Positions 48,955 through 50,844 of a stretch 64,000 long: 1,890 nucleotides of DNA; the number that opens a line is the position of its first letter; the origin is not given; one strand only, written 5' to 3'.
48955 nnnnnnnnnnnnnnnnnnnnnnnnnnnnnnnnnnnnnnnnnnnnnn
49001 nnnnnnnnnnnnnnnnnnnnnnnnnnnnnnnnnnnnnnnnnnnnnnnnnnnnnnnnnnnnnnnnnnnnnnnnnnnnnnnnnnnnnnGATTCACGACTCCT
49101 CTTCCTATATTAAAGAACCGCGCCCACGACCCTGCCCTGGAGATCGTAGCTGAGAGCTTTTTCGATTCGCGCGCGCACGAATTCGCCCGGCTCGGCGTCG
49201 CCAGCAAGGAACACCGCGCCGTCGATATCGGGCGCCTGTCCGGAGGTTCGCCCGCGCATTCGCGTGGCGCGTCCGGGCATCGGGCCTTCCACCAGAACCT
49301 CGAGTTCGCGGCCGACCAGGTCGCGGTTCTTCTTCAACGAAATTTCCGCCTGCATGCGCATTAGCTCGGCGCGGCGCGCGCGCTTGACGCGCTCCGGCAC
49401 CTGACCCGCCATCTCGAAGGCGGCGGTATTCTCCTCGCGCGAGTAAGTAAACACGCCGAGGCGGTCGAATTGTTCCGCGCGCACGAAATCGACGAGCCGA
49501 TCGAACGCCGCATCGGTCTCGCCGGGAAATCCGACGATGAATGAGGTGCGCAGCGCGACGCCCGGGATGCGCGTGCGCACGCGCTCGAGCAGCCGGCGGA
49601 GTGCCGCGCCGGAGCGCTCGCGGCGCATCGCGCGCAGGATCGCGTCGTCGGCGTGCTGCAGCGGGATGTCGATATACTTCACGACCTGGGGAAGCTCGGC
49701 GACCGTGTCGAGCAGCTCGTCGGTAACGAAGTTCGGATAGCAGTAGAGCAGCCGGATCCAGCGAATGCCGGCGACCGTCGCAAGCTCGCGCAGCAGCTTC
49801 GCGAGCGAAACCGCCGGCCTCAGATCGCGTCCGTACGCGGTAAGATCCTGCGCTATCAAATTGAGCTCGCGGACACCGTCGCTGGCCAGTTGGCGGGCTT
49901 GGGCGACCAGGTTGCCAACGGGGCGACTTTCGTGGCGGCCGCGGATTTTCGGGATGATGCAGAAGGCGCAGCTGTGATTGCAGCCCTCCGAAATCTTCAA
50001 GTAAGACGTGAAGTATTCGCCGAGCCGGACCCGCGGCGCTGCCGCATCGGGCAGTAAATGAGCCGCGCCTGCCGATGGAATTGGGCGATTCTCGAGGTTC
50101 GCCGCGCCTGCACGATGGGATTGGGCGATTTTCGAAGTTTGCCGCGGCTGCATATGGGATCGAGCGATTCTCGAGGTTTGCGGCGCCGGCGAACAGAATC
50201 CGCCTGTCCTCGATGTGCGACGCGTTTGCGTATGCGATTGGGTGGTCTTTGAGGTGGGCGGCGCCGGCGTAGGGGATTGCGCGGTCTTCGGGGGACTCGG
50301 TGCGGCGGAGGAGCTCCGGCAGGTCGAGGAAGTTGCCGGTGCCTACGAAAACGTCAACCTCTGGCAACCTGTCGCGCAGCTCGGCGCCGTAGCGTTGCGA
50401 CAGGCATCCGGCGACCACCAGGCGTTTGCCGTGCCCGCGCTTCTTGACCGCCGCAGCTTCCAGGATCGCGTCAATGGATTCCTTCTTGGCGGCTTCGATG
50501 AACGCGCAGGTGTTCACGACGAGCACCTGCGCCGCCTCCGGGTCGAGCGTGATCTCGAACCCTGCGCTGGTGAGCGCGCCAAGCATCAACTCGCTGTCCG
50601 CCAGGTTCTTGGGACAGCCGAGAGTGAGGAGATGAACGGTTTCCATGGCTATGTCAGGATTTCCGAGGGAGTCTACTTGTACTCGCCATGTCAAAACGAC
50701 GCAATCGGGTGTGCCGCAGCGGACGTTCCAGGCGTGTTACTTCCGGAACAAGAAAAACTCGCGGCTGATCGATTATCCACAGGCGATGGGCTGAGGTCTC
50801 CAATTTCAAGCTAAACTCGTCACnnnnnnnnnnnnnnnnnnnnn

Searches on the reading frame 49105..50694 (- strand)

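Call 12: search_protein_families(library=pfam, proteins=[window:49105-50694:-], max_evalue=0.01)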
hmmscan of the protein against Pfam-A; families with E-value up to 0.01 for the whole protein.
window:49105-50694:- (529 aa): 1 family
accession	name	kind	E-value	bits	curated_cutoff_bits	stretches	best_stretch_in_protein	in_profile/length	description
PF00919.26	UPF0004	-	9.4e-27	93.3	27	1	20-118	2-98/98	Uncharacterized protein family UPF0004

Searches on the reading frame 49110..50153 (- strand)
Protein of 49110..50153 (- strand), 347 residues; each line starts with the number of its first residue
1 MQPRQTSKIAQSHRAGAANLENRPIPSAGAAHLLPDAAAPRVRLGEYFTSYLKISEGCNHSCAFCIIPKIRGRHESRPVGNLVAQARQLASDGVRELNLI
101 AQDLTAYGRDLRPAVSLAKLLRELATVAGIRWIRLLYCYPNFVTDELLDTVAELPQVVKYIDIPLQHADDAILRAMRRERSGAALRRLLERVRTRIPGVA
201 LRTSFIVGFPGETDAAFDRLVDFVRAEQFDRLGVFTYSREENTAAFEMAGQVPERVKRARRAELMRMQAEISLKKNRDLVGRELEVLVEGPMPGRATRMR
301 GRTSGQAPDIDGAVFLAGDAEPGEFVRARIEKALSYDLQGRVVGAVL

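Call 14: search_protein_families(library=pfam, proteins=[window:49110-50153:-], max_evalue=0.01)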
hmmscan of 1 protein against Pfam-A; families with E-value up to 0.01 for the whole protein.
window:49110-50153:- (347 aa): 3 families
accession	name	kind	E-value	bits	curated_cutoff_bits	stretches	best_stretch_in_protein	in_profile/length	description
PF04055.27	Radical_SAM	-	1.9e-23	83.9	29.5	1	53-224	2-166/166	Radical SAM superfamily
PF18693.7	TRAM_2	-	3.4e-15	56.4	27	1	280-343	1-63/63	TRAM domain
PF01938.26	TRAM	-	6.5e-08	32.8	21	1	279-343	3-61/61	TRAM domain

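Call 66: find_encoding_contigs(protein=window:49110-50153:-, flank=2500, max_places=8)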
Protein window:49110-50153:- (347 aa): no gene with exactly this product is on record in the collection.
